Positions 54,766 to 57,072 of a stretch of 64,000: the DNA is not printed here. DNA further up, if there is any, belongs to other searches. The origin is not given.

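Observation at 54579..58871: Type III-like R-M operon with a split Res (SF2 helicase plus separate VRR-NUC-like PD-(D/E)xK nuclease) and a methyltransferase carrying a ~280-aa C-terminal extension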

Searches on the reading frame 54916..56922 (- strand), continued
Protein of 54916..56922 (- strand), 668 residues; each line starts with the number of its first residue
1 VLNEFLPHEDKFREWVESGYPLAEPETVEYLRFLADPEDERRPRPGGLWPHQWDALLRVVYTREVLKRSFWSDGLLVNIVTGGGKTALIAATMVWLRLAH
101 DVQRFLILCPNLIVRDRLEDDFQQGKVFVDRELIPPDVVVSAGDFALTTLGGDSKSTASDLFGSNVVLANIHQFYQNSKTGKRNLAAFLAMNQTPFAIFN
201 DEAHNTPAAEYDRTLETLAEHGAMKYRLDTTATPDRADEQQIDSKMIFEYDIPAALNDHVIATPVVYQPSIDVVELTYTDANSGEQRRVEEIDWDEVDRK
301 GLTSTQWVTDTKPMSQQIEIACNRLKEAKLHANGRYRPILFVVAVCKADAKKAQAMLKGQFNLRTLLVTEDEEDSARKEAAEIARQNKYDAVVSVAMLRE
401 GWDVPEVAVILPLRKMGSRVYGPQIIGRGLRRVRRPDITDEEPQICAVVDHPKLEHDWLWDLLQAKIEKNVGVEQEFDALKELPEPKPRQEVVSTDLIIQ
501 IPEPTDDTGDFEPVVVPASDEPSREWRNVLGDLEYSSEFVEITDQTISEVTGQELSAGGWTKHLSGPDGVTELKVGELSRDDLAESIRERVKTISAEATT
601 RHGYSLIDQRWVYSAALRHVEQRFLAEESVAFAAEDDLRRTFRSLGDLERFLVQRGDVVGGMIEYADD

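Call 35: find_related_loci(query=A2, collection=genome_contigs, flank=5000)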
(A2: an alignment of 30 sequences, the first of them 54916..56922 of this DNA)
Query A2 (668 aa) in genome_contigs; peptide patterns used: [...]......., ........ (x = any residue, [..] = any of these).
600 stretches matched a pattern (row limit reached: there are more); 591 encode a relative of the query (tblastn E <= 1e-3); the best 80 are kept; 80 distinct loci.
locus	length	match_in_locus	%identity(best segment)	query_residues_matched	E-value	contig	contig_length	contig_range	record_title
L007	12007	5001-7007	65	1-668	0e+0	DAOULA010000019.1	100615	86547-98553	MAG TPA_asm: Dehalococcoidia bacterium isolate S8_375 39177, whole genome shotgun sequence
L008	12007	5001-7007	63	1-667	0e+0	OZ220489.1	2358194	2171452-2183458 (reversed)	MAG: Tepidiformaceae bacterium isolate fe7a5560-ebd3-4005-b60b-c4614588a40b genome assembly, chromosome: 1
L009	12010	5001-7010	64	3-665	0e+0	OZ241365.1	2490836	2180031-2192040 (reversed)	MAG: Dehalococcoidia bacterium isolate b540d7ce-c250-42bc-8ee4-bb56ff326f07 genome assembly, chromosome: 1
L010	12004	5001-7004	54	1-667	0e+0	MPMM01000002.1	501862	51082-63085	MAG: SAR202 cluster bacterium bin22 NODE_8_length_501862_cov_15.8564_ID_15, whole genome shotgun sequence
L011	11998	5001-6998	53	1-667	0e+0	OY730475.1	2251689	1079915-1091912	MAG: Dehalococcoidia bacterium isolate c245f576-cd95-4824-9596-b9f38da103fa genome assembly, chromosome: 1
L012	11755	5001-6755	60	85-666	0e+0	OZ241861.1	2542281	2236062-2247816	MAG: Tepidiformaceae bacterium isolate 7b302067-496a-422c-afad-84f6e25e9f39 genome assembly, chromosome: 1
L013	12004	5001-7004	51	1-667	0e+0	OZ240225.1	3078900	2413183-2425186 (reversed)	MAG: Dehalococcoidia bacterium isolate 61ae0fec-d7fd-44af-9ffe-6c9d366cf1b9 genome assembly, chromosome: 1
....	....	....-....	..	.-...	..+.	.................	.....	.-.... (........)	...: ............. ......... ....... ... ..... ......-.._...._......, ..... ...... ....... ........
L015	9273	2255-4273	52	1-667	0e+0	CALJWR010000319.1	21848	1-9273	MAG: uncultured Verrucomicrobiae bacterium isolate N1_Bin_METABAT__87_sub_1 genome assembly, contig: c_000001391675, who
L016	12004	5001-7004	51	1-667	0e+0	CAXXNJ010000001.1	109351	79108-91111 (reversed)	MAG: Dehalococcoidia bacterium isolate 9ad22531-bf69-4ddd-ada6-f90d651dccb2 genome assembly, contig: contig_1, whole gen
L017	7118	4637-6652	51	1-667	0e+0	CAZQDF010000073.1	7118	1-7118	MAG TPA_asm: uncultured Dehalococcoidales bacterium isolate binchicken_co89_80 genome assembly, contig: NODE_22245_lengt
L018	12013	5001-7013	52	1-667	0e+0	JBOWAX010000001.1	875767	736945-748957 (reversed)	MAG: Dehalogenimonas sp. isolate TCA1 NODE_3_length_875767_cov_129.190603, whole genome shotgun sequence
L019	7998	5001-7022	51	1-667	0e+0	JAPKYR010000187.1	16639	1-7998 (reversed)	MAG: bacterium isolate LacPavin_0920_SED3_MAG_49_9 LacPavin_0920_SED3_scaffold_4589893, whole genome shotgun sequence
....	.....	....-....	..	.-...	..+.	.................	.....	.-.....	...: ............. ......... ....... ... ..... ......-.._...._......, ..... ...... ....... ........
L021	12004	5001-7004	51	1-667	0e+0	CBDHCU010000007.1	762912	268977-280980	MAG: Dehalococcoidia bacterium isolate 55646556-b4c4-4674-9987-911c49b4817b genome assembly, contig: contig_5, whole gen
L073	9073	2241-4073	36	1-663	5e-122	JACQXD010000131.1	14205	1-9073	MAG: Nitrospirae bacterium isolate NC_groundwater_1506_Pr4_B-0.1um_42_4 SR1-18-B1_scaffold_141665, whole genome shotgun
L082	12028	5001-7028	36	1-631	5e-115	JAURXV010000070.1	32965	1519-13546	MAG: Syntrophales bacterium isolate E10_metabat.bin.36 E10_k141_581247, whole genome shotgun sequence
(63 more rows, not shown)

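Call 47: predict_structure(alignment_id=A2)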
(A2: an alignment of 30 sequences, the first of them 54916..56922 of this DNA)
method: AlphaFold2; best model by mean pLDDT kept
length: 668 residues; sequences in the alignment: 30
mean_pLDDT: 68.7   pTM: 0.46
mean pLDDT of the five models: 68.7, 68.4, 68.4, 68.1, 66.3
residues with pLDDT >= 90: 48; 70-90: 300; 50-70: 192; < 50: 128
segments of 3 or more residues with pLDDT < 50: 81-83, 205-207, 233-252, 297-308, 398-401, 416-431, 489-495, 497-507, 510-518, 538-557, 560-572
pLDDT, mean of each block of 10 residues (from residue 1): 67 88 91 90 83 84 80 59 69 91 81 60 79 86 75 56 70 67 75 76 56 76 77 48 37 51 72 55 57 51 44 77 84 76 70 87 80 61 70 63 62 53 42 56 68 65 75 70 56 45 45 46 87 70 39 44 41 63 86 89 83 91 81 82 85 89 76
secondary structure, 60 per line:
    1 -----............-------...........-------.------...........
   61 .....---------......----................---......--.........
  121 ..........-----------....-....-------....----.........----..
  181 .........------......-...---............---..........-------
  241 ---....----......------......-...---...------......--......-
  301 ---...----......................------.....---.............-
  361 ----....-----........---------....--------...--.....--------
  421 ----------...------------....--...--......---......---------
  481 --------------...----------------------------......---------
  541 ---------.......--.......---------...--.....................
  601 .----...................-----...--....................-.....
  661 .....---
elements in order (helices of 4 or more, strands of 3 or more residues): H6-17 H25-34 H50-65 E75-80 H85-100 E104-109 H112-130 H142-145 E147-150 H158-161 E166-170 H171-174 H179-189 E196-201 H209-220 E224-233 H244-247 H252-257 E264-269 E277-279 E286-288 H294-299 H311-332 E339-343 H347-359 E365-368 H374-381 E391-394 E403-405 E408-412 E431-433 E446-449 H457-462 E466-471 H526-531 E550-556 E559-565 H580-601 H606-624 H635-654 H656-665

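Call 51: fold_search(model_id=the predicted structure, library=pdb)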
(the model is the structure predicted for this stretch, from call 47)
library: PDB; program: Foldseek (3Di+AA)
matches with E <= 10: 988; with E <= 0.001: 347
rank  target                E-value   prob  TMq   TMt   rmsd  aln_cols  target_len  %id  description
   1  8ebs_A                6.5e-10  1.00  0.28  0.30  11.7       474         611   15  Initial DNA-lesion (Cy5) binding by XPC and TFIIH (released 2023-04-19)
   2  9pd3_A                2.5e-09  1.00  0.26  0.28  12.3       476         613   15  NER dual incision complex - DuIS (released 2026-02-18)
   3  8ebv_A                3.7e-09  1.00  0.28  0.30  12.1       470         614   15  Initial DNA-lesion (AP) binding by XPC and TFIIH complex 1 (released 2023-04-19)
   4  7lbm_W                3.9e-09  1.00  0.28  0.31  15.1       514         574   14  Structure of the human Mediator-bound transcription pre-initiation complex (released 2021-03-24)
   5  7pli_J                5.3e-09  1.00  0.27  0.36  11.1       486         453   12  DEAD-box helicase DbpA bound to single stranded RNA and ADP/BeF3 (released 2022-09-07)
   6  6p66_A                1.0e-08  1.00  0.17  0.25  20.8       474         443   15  The crystal structure of the XPB complex with Bax1 from Archaeoglobus fulgidus at 3.0 Angstrom resolution (released 2020-06-17)
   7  7pmm_B                1.3e-08  1.00  0.27  0.36  11.1       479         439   12  DEAD-box helicase DbpA in the active conformation bound to a ss/dsRNA junction and ADP/BeF3 (released 2022-09-14)
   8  7egb_6                1.3e-08  1.00  0.26  0.28  12.7       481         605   16  TFIID-based holo PIC on SCP promoter (released 2021-05-05)
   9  6nmi_A                1.8e-08  1.00  0.28  0.28  12.6       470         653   14  Cryo-EM structure of the human TFIIH core complex (released 2019-03-13)
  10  7x3t_V                2.2e-08  1.00  0.26  0.23  15.2       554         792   11  Cryo-EM structure of ISW1a-dinucleosome (released 2023-09-20)
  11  7vdt_A                2.2e-08  1.00  0.25  0.26  14.7       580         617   11  The motor-nucleosome module of human chromatin remodeling PBAF-nucleosome complex (released 2022-05-18)
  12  7clg_B                2.5e-08  1.00  0.22  0.19  21.4       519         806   17  Crystal structure of the ATP-dependent restriction endonuclease SauUSI (released 2021-01-20)
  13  8fkx_NI               2.7e-08  1.00  0.27  0.29  10.8       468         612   14  Human nucleolar pre-60S ribosomal subunit (State E) (released 2023-07-12)
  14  5tnu_A                3.3e-08  1.00  0.19  0.28  20.6       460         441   16  S. tokodaii XPB II crystal structure at 3.0 Angstrom resolution (released 2017-11-01)
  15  9rn1_I                3.5e-08  1.00  0.26  0.24  14.6       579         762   11  Structure of BAF-nucleosome complex with OCT4-SOX2 at SHL+6 in ADP-bound state, BAF47 bound to ATPase lobe 2 (released 2026-02-11)
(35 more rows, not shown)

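Call 63: search_dna_similar(query=window:54916-56922:-, collection=plasmids, mode=protein, max_rows=15)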
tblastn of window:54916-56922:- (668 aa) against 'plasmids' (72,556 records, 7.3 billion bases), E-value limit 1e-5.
Records with a match: 46; places in all: 51; records where one place covers at least 80% of the query: 0.
Best place of each record, by identity: <60% 46.
By first word of the organism name: Salmonella 19; Leptospira 5; Klebsiella 4; Streptomyces 4; Rhizobium 3; Pseudomonas 2; Aeromonas 2; Aminobacter 1; Sinorhizobium 1; Priestia 1; and 4 more.
By predicted mobility (MOB-suite, as given by PLSDB): non-mobilizable 18; conjugative 18; mobilizable 10.
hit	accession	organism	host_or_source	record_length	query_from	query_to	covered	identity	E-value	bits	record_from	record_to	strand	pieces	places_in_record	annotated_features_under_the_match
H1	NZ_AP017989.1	Aminobacter sp. SS-2016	Lotus japoicus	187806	75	537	69%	25.3%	6e-17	93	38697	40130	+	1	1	DEAD/DEAH box helicase family protein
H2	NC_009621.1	Sinorhizobium medicae WSM419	-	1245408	75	537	69%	24.8%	6e-16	90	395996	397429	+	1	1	record has no annotation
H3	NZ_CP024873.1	Leptospira mayottensis 200901116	Homo sapiens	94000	60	501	66%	25.4%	1e-17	95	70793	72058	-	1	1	DEAD/DEAH box helicase family protein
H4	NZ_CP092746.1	Leptospira interrogans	Homo sapiens,blood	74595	60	501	66%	24.8%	9e-18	96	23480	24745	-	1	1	DEAD/DEAH box helicase family protein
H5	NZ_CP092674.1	Leptospira interrogans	Homo sapiens,blood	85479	60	501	66%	24.8%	9e-18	96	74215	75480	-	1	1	DEAD/DEAH box helicase family protein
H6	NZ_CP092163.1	Leptospira interrogans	Homo sapiens,blood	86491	60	501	66%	24.8%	9e-18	96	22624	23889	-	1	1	DEAD/DEAH box helicase family protein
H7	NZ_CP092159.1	Leptospira interrogans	Homo sapiens,blood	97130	60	501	66%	24.8%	9e-18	96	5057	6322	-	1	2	DEAD/DEAH box helicase family protein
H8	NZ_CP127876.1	Priestia megaterium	Single bacterial isolate,soil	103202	76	549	71%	22.8%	2e-10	72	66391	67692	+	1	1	DEAD/DEAH box helicase family protein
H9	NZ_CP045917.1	Pseudomonas aeruginosa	Homo sapiens,lung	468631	73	469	59%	26.5%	1e-13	83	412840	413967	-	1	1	DEAD/DEAH box helicase family protein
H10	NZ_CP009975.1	Pseudomonas putida S12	soil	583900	73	469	59%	26.1%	1e-13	82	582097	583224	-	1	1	DEAD/DEAH box helicase family protein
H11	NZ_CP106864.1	Lysinibacillus capsici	water,water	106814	76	469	59%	25.9%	7e-13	80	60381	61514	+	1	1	DEAD/DEAH box helicase family protein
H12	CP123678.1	Salmonella enterica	animal-swine-market swine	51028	66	455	58%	26.0%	1e-11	76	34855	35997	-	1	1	DEAD/DEAH box helicase family protein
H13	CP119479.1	Salmonella enterica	Product-Raw-Ground, Comminuted or ...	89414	66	455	58%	26.0%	1e-11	76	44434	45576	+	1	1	DEAD/DEAH box helicase family protein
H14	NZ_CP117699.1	Salmonella enterica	Homo sapiens,tissue sample,leg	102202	66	455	58%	26.0%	1e-11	76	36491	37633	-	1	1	DEAD/DEAH box helicase family protein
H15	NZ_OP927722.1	Salmonella sp.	-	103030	66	455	58%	26.0%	1e-11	76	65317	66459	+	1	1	DEAD/DEAH box helicase family protein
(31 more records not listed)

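Call 65: get_annotated_region(hit=H1, flank=5000)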
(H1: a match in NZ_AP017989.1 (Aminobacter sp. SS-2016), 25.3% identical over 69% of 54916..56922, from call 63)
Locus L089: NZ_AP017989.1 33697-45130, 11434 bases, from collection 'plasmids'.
description: Aminobacter sp. SS-2016 strain Y103A plasmid pANY103c, complete sequence
organism: Aminobacter sp. SS-2016 (NCBI taxid 1870862)
taxonomy: Bacteria; Pseudomonadota; Alphaproteobacteria; Hyphomicrobiales; Phyllobacteriaceae; Aminobacter; Aminobacter sp. SS-2016
host: -; source: Lotus japoicus; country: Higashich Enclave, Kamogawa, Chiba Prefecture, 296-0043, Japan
typing (MOB-suite, as given by PLSDB): non-mobilizable
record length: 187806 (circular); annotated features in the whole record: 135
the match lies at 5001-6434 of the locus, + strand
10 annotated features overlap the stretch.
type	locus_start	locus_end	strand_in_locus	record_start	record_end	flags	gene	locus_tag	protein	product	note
CDS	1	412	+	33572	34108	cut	-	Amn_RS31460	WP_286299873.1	hypothetical protein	-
CDS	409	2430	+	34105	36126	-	-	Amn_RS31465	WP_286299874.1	AAA family ATPase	-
CDS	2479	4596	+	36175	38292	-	-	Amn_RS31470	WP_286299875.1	site-specific DNA-methyltransferase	GO:0009307 - DNA restriction-modification system [Evidence IEA]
CDS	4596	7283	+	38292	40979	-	-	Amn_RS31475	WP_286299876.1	DEAD/DEAH box helicase family protein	-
CDS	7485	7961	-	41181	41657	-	-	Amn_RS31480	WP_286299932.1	helix-turn-helix transcriptional regulator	-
CDS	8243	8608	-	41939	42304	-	-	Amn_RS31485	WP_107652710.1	hypothetical protein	-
CDS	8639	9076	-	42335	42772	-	-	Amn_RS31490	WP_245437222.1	hypothetical protein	-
CDS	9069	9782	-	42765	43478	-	-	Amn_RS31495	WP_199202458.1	ParA family protein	-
CDS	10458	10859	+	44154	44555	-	-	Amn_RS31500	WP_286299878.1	MobC family plasmid mobilization relaxosome protein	-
CDS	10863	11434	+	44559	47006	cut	-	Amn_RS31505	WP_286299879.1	conjugal transfer protein TraA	-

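Call 66: get_annotated_region(hit=H3, flank=5000)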
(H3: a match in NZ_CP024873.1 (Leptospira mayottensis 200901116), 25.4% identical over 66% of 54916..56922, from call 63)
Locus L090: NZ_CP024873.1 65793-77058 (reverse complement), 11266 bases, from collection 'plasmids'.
description: Leptospira mayottensis 200901116 plasmid p1_L200901116, complete sequence
organism: Leptospira mayottensis 200901116 (NCBI taxid 1192864)
taxonomy: Bacteria; Spirochaetota; Spirochaetia; Leptospirales; Leptospiraceae; Leptospira; Leptospira mayottensis; Leptospira mayottensis 200901116
host: -; source: Homo sapiens; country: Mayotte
typing (MOB-suite, as given by PLSDB): non-mobilizable
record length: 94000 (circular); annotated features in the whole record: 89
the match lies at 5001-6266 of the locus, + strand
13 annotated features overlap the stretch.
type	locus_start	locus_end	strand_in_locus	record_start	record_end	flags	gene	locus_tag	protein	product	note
CDS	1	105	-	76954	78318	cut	-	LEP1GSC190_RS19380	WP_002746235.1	Shedu immune nuclease family protein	-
CDS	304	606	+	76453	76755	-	-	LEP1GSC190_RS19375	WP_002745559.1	transposase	GO:0006313 - DNA transposition [Evidence IEA]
CDS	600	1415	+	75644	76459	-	-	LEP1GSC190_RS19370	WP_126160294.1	IS3 family transposase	-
CDS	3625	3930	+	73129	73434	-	-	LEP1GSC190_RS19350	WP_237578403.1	hypothetical protein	-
CDS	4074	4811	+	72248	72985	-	-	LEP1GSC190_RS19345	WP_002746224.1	caspase family protein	GO:0006508 - proteolysis [Evidence IEA]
CDS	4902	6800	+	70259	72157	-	-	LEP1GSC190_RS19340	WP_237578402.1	DEAD/DEAH box helicase family protein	-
CDS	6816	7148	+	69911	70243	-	-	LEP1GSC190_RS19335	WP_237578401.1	hypothetical protein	-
CDS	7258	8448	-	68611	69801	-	-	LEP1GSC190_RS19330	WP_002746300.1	IS256 family transposase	-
CDS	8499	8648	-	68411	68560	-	-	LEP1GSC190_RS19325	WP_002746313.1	transposase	GO:0006313 - DNA transposition [Evidence IEA]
CDS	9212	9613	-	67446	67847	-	-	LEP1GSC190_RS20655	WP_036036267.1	IS5 family transposase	-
CDS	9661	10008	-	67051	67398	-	-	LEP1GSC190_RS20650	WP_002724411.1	IS5 family transposase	-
CDS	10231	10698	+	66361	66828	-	-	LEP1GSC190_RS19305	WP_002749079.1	hypothetical protein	-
CDS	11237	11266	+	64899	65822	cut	-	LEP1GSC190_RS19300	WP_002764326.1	hypothetical protein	-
